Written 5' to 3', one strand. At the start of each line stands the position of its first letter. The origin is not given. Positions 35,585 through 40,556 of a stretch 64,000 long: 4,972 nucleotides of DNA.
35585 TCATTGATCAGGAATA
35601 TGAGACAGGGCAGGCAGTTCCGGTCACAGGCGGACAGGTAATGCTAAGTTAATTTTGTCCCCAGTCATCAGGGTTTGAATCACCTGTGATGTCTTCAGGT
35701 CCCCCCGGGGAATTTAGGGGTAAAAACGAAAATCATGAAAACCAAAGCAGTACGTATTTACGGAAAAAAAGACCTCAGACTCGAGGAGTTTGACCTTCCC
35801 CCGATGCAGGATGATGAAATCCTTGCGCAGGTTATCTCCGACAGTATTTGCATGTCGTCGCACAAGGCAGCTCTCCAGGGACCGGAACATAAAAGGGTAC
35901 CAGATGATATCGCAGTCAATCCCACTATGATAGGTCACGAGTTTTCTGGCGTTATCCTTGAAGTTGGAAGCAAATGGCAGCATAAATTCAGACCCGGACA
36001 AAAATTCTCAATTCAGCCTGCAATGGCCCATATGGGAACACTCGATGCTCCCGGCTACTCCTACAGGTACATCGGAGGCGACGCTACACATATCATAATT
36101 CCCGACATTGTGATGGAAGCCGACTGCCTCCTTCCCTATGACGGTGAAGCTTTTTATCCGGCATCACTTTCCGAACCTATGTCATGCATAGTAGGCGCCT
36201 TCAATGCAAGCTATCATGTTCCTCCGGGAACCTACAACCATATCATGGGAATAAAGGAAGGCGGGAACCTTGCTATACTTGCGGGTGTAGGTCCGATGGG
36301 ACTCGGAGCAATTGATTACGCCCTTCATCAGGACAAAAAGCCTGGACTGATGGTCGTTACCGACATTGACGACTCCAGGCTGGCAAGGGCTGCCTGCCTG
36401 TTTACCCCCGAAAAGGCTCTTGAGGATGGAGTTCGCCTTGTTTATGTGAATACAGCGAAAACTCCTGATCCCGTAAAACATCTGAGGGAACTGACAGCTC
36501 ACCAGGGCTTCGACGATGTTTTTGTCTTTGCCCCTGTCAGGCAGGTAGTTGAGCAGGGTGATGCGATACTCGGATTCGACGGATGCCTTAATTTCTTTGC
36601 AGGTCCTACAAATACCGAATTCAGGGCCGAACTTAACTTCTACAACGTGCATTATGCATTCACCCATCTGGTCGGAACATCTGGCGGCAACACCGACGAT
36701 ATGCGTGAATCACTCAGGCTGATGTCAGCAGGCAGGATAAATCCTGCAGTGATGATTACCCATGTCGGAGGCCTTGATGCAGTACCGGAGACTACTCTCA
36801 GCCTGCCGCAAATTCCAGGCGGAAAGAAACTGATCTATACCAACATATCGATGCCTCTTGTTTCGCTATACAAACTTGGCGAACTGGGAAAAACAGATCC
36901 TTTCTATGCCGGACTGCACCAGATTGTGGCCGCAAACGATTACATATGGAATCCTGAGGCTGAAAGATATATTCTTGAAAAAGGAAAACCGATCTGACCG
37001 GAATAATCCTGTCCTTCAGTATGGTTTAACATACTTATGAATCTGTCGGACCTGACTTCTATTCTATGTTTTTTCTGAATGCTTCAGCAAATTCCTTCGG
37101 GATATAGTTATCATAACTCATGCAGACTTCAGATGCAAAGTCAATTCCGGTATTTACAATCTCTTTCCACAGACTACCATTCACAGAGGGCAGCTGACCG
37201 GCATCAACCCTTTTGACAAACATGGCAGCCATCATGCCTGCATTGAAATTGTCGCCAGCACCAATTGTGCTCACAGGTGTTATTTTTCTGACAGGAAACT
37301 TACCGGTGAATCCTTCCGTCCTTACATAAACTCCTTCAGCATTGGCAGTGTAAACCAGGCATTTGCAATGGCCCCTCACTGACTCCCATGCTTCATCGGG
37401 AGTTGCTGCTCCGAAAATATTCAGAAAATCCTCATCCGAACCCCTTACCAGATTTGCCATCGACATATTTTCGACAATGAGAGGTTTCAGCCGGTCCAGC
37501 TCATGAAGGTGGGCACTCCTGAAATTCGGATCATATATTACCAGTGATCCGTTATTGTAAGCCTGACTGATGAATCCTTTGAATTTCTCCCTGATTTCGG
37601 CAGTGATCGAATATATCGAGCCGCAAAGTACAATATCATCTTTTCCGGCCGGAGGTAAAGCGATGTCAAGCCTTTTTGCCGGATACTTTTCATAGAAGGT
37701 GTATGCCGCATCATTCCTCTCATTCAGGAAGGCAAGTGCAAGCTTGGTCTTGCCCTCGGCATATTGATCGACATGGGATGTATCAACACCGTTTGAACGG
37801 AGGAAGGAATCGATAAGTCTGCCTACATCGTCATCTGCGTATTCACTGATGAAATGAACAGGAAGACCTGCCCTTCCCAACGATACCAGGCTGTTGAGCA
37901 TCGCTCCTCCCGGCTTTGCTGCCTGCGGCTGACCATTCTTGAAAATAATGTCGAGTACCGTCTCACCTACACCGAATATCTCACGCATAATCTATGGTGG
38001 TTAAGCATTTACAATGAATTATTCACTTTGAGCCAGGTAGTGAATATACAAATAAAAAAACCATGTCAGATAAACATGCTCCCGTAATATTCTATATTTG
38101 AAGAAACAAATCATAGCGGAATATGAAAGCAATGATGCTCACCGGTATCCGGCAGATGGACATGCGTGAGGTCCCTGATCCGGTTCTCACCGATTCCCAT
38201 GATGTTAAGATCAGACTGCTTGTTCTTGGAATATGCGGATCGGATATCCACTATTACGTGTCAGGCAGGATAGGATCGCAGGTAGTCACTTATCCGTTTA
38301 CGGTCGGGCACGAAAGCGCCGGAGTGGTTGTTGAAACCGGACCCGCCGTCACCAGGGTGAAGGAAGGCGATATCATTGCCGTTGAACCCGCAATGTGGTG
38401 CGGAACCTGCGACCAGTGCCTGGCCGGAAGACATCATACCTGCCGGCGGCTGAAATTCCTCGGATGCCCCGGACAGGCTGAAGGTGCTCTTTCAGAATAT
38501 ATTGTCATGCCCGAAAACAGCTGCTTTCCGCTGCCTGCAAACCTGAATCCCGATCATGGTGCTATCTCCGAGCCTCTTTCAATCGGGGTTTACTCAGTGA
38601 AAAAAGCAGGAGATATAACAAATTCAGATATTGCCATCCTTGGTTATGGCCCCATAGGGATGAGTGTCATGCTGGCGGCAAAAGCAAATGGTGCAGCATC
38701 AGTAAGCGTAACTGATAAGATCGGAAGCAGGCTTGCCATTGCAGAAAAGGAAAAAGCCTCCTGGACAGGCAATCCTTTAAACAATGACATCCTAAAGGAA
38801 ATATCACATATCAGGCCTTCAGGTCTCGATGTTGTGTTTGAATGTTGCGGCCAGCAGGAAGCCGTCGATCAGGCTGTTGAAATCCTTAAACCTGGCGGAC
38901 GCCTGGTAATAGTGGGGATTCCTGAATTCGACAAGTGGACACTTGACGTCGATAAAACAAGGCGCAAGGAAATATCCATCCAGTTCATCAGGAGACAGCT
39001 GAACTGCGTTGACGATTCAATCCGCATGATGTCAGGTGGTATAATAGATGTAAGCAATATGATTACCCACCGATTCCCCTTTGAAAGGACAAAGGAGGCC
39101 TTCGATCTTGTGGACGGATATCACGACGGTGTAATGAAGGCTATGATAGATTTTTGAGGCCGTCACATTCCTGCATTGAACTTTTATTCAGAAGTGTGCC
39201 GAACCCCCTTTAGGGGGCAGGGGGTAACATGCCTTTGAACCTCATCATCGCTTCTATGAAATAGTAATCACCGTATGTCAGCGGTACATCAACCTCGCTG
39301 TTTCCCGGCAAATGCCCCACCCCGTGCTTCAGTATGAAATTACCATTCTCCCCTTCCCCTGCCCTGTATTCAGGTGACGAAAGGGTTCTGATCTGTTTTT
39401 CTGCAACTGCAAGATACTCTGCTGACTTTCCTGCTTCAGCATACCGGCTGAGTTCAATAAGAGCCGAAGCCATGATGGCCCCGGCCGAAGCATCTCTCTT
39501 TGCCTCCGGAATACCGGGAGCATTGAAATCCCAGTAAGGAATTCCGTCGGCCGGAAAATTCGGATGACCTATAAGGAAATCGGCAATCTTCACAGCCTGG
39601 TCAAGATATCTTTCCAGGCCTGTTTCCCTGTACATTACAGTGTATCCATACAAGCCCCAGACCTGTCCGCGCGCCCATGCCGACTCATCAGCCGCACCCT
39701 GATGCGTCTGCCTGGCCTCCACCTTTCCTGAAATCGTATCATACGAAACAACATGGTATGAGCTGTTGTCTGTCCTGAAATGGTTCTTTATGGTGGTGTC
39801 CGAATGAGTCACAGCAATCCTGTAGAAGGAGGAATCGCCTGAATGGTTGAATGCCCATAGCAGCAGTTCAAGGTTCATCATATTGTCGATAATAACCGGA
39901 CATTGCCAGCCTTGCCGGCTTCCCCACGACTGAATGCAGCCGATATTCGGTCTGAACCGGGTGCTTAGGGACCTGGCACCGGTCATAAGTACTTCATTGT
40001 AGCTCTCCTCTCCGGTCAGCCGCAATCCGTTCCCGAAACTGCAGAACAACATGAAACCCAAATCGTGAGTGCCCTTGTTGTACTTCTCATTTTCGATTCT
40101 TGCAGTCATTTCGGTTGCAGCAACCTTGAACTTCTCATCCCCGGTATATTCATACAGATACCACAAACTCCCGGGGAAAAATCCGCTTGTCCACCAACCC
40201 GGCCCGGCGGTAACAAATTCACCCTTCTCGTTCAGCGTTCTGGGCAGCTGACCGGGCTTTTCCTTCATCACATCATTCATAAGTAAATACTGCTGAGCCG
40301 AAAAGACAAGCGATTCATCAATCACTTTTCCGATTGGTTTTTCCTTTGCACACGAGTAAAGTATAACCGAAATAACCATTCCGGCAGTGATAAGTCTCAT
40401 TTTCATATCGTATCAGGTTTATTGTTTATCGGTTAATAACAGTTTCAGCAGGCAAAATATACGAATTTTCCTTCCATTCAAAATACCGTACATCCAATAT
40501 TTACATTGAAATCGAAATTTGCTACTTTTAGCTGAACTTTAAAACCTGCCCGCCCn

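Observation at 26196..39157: Orphan catabolic island mixing a 2-oxoacid-dehydrogenase E2 and fused E1 with two class II aldolase-fold proteins, two phosphoesterases and three dehydrogenases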

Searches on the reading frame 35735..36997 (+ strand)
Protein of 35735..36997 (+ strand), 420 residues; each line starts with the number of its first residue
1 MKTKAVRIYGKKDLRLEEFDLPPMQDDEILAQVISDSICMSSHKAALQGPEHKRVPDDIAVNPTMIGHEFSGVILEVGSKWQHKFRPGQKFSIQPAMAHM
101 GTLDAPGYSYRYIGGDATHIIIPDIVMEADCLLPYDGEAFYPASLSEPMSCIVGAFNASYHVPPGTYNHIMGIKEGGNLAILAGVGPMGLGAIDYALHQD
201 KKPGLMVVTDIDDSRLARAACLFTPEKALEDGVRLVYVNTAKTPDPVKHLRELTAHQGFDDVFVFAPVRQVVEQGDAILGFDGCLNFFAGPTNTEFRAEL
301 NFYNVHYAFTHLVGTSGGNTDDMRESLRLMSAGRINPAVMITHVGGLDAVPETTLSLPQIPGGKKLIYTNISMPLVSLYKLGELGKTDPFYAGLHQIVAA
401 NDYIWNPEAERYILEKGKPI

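Call 3: search_protein_families(library=pfam, proteins=[window:35735-36997:+])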
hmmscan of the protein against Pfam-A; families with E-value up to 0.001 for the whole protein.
window:35735-36997:+ (420 aa): 2 families
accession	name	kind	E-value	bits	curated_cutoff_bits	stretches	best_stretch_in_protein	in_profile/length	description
PF00107.32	ADH_zinc_N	-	1.2e-09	38.6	31.8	1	188-331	2-128/129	Zinc-binding dehydrogenase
PF08240.17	ADH_N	-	7.2e-05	23.4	23.5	1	26-96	2-65/104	Alcohol dehydrogenase GroES-like domain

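Call 4: search_protein_families(library=ncbifam, proteins=[window:35735-36997:+])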
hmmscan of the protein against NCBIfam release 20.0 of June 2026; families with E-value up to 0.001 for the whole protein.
window:35735-36997:+ (420 aa): 7 families
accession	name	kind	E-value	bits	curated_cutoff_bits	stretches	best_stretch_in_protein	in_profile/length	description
NF041097.1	keto_inos_dh_IolM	equivalog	1.9e-17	63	450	2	4-93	30-119/389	scyllo-inosose 3-dehydrogenase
TIGR00692.1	tdh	equivalog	4.3e-08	32.6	458.35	1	13-347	10-318/340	L-threonine 3-dehydrogenase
NF003808.0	PRK05396.1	equivalog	2.9e-07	29.7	380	1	11-92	10-86/341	L-threonine 3-dehydrogenase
NF010344.0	PRK13771.1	subfamily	8.4e-06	25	349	0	10-90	8-81/334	putative alcohol dehydrogenase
TIGR03989.1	Rxyl_3153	subfamily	9.8e-05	21.8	440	0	3-88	2-80/370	NDMA-dependent alcohol dehydrogenase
TIGR01202.1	bchC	equivalog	0.00037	19.7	291.25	0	2-120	1-114/308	chlorophyll synthesis pathway protein BchC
NF007375.0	PRK09880.1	equivalog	0.00069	18.5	469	0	2-96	4-90/344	L-idonate 5-dehydrogenase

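Call 24: search_solved_structures(query=window:35735-36997:+, max_evalue=0.001)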
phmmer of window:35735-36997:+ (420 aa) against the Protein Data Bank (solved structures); distinct sequences matched with E-value up to 0.001: 12.
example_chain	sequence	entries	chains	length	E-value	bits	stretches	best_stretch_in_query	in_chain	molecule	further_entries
3qe3_A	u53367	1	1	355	3.8e-11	45.8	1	6-97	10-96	Sorbitol dehydrogenase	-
1e3j_A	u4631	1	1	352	7.3e-10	41.6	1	8-97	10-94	NADP(H)-DEPENDENT KETOSE REDUCTASE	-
1pl6_A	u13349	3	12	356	1.4e-08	37.4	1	7-100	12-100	Sorbitol dehydrogenase | human sorbitol dehydrogenase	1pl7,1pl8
6ie0_A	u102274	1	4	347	4.2e-06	29.2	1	4-105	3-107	(R,R)-butanediol dehydrogenase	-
2eer_A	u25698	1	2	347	4.6e-06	29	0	11-80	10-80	NAD-dependent alcohol dehydrogenase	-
3i4c_A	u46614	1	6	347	9e-06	28.1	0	6-81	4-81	NAD-dependent alcohol dehydrogenase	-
1jvb_A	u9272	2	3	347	9.2e-06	28.1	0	6-80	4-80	NAD(H)-DEPENDENT ALCOHOL DEHYDROGENASE | NAD-dependent alcohol dehydrogenase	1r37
1nto_A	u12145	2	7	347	1.1e-05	27.8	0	6-80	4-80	NAD-dependent alcohol dehydrogenase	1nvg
5yln_A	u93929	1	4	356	1.8e-05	27.1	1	61-349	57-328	Alcohol dehydrogenase, zinc-containing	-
5vm2_A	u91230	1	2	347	2.4e-05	26.7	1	14-344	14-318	Alcohol dehydrogenase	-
3ip1_A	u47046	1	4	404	0.00017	23.9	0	8-199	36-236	Alcohol dehydrogenase, zinc-containing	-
7y9p_A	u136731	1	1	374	0.00072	21.8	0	12-100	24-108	Xylitol dehydrogenase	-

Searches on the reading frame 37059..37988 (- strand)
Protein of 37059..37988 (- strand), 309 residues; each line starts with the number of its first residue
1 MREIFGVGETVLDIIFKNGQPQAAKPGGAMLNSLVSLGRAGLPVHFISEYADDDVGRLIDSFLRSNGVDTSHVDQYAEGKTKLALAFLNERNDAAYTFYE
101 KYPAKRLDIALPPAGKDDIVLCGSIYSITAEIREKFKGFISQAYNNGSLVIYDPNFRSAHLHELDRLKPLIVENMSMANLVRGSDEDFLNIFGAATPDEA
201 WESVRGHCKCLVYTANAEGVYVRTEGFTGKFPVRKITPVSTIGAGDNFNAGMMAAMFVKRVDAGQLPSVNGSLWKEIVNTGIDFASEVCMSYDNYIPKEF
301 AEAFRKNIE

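Call 3: search_protein_families(library=pfam, proteins=[window:37059-37988:-])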
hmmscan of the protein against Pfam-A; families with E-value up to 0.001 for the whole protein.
window:37059-37988:- (309 aa): 1 family
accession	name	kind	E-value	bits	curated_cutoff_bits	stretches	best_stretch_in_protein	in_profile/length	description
PF00294.29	PfkB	-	6.2e-28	98.4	25.8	1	24-256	33-269/302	pfkB family carbohydrate kinase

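Call 4: search_protein_families(library=ncbifam, proteins=[window:37059-37988:-])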
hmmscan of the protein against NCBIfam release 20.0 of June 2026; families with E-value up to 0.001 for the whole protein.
window:37059-37988:- (309 aa): 14 families
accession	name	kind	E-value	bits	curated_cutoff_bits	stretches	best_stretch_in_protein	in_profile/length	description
NF006957.1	PRK09434.1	equivalog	1.8e-28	99.9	450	1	2-257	2-261/302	fructokinase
TIGR04382.1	myo_inos_iolC_N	equivalog_domain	3.3e-19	69.3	300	1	27-257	34-270/309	5-dehydro-2-deoxygluconokinase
TIGR02152.1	D_ribokin_bact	equivalog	2e-13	50.4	299.65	1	22-256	30-260/298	ribokinase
NF008353.0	PRK11142.1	equivalog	5e-13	49.2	341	2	23-93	35-105/307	ribokinase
NF040938.1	KDG_KDGal_kin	equivalog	2e-10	40.2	400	1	28-262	31-268/305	bifunctional 2-dehydro-3-deoxygluconokinase/2-dehydro-3-deoxygalactonokinase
NF041633.1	trifunc_aldol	exception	9e-10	37.6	700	1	23-75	269-321/580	KHG/KDPG aldolase/sugar kinase fusion protein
NF007321.0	PRK09813.1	equivalog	1e-09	38.3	247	1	3-87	3-83/261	fructoselysine 6-kinase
NF053626.1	RibKinHalex1628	equivalog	6.6e-08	32.4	330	1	203-258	197-252/293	ATP-dependent ribose-1-phosphate kinase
NF041134.1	R1P_kin_Thcocales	equivalog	1.2e-07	31.5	500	0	27-92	37-101/291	ADP-dependent ribose-1-phosphate kinase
NF049991.1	TagKinase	equivalog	1.4e-06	27.4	420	1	37-255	51-274/321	tagatose kinase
NF052444.1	DhDoxglucKinKdgK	equivalog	3e-06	26.9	400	1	7-257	6-270/303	2-dehydro-3-deoxygluconokinase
NF041332.1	KDG_KDGal_kin_Halo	equivalog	7.5e-06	25.6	440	1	23-256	29-271/320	bifunctional 2-dehydro-3-deoxygluconokinase/2-dehydro-3-deoxygalactonokinase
NF047869.1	myo_kin_aldol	exception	4.1e-05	22.1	600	1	27-103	39-115/586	bifunctional 5-dehydro-2-deoxygluconokinase/5-dehydro-2-deoxyphosphogluconate aldolase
NF041164.1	NucKinThplmales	equivalog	0.00039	19.7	450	0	145-260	145-255/295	nucleoside kinase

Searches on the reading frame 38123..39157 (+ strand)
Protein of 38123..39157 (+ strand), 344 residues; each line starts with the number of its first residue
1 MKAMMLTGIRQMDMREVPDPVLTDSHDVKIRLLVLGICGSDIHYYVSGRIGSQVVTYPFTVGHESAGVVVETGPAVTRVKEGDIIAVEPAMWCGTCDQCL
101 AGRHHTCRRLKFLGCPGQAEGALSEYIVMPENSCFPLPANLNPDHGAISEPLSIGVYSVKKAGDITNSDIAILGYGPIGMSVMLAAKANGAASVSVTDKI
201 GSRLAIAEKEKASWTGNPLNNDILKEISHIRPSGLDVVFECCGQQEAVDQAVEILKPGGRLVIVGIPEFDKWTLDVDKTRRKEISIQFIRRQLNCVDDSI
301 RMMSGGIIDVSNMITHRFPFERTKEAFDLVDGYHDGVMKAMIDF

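Call 3: search_protein_families(library=pfam, proteins=[window:38123-39157:+])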
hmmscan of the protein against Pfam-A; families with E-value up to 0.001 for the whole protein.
window:38123-39157:+ (344 aa): 4 families
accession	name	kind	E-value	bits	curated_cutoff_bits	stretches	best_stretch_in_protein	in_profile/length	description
PF08240.17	ADH_N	-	2.9e-29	101.8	23.5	1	25-138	2-103/104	Alcohol dehydrogenase GroES-like domain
PF00107.32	ADH_zinc_N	-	8.4e-21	74.7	31.8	1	177-291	1-114/129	Zinc-binding dehydrogenase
PF16912.11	Glu_dehyd_C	-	2.3e-09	37.5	34.9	1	145-329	3-200/211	Glucose dehydrogenase C-terminus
PF13602.12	ADH_zinc_N_2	-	6.1e-07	30.9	27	1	230-331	19-124/134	Zinc-binding dehydrogenase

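Call 4: search_protein_families(library=ncbifam, proteins=[window:38123-39157:+])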
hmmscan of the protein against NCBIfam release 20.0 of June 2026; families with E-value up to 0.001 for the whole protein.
window:38123-39157:+ (344 aa): 22 families
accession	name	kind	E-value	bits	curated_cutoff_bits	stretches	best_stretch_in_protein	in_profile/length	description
NF003808.0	PRK05396.1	equivalog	3e-62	210.5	380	1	11-331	12-329/341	L-threonine 3-dehydrogenase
TIGR00692.1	tdh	equivalog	5.5e-60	203.2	458.35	1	12-331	11-329/340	L-threonine 3-dehydrogenase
NF041097.1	keto_inos_dh_IolM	equivalog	1.5e-54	185.1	450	1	11-329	39-376/389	scyllo-inosose 3-dehydrogenase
NF007375.0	PRK09880.1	equivalog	6.4e-53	179.7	469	1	21-329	23-329/344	L-idonate 5-dehydrogenase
NF007489.0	PRK10083.1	equivalog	1.3e-45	155.9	376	1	1-344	1-337/339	Zn-dependent oxidoreductase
NF007642.0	PRK10309.1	equivalog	1.3e-40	139.7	550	1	1-270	1-265/347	galactitol-1-phosphate 5-dehydrogenase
TIGR03989.1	Rxyl_3153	subfamily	6.9e-29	101.2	440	2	25-108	26-106/370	NDMA-dependent alcohol dehydrogenase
TIGR03366.1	HpnZ_proposed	hypoth_equivalog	5.7e-27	94.7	328.1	1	27-265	7-253/315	putative phosphonate catabolism associated alcohol dehydrogenase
NF010344.0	PRK13771.1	subfamily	2.6e-26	92.4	349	1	1-332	1-322/334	putative alcohol dehydrogenase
NF006940.0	PRK09422.1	equivalog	3.9e-26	91.8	344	1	1-279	1-273/338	alcohol dehydrogenase AdhP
TIGR03451.1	mycoS_dep_FDH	equivalog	2.5e-25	89.1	512.9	1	17-271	21-282/358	S-(hydroxymethyl)mycothiol dehydrogenase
TIGR02818.1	adh_III_F_hyde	equivalog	2.9e-22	79.2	543.95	2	122-331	139-357/368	S-(hydroxymethyl)glutathione dehydrogenase/class III alcohol dehydrogenase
NF041172.1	AcrlCoa_red_Thmprot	equivalog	6.2e-22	78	500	1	1-331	1-322/334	acryloyl-CoA reductase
TIGR03201.1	dearomat_had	equivalog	3.2e-19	69.2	338.65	1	7-266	5-273/349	6-hydroxycyclohex-1-ene-1-carbonyl-CoA dehydrogenase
TIGR02819.1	fdhA_non_GSH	equivalog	6.8e-17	61.1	636.95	1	25-209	36-231/397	formaldehyde dehydrogenase, glutathione-independent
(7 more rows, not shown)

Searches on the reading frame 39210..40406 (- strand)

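Call 7: search_protein_families(library=pfam, proteins=[window:39210-40406:-])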
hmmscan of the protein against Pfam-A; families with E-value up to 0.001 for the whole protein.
window:39210-40406:- (398 aa): 2 families
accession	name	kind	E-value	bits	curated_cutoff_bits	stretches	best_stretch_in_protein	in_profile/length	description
PF07470.19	Glyco_hydro_88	-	5.9e-07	29.2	26.6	1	71-345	27-300/352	Glycosyl Hydrolase Family 88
PF01532.26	Glyco_hydro_47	-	1.2e-06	28.2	22.9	0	258-346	90-183/455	Glycosyl hydrolase family 47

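Call 103: search_protein_families(library=ncbifam, proteins=[window:39210-40406:-], max_evalue=1e-8)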
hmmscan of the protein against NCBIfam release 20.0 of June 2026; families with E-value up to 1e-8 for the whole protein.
window:39210-40406:- (398 aa): 0 families
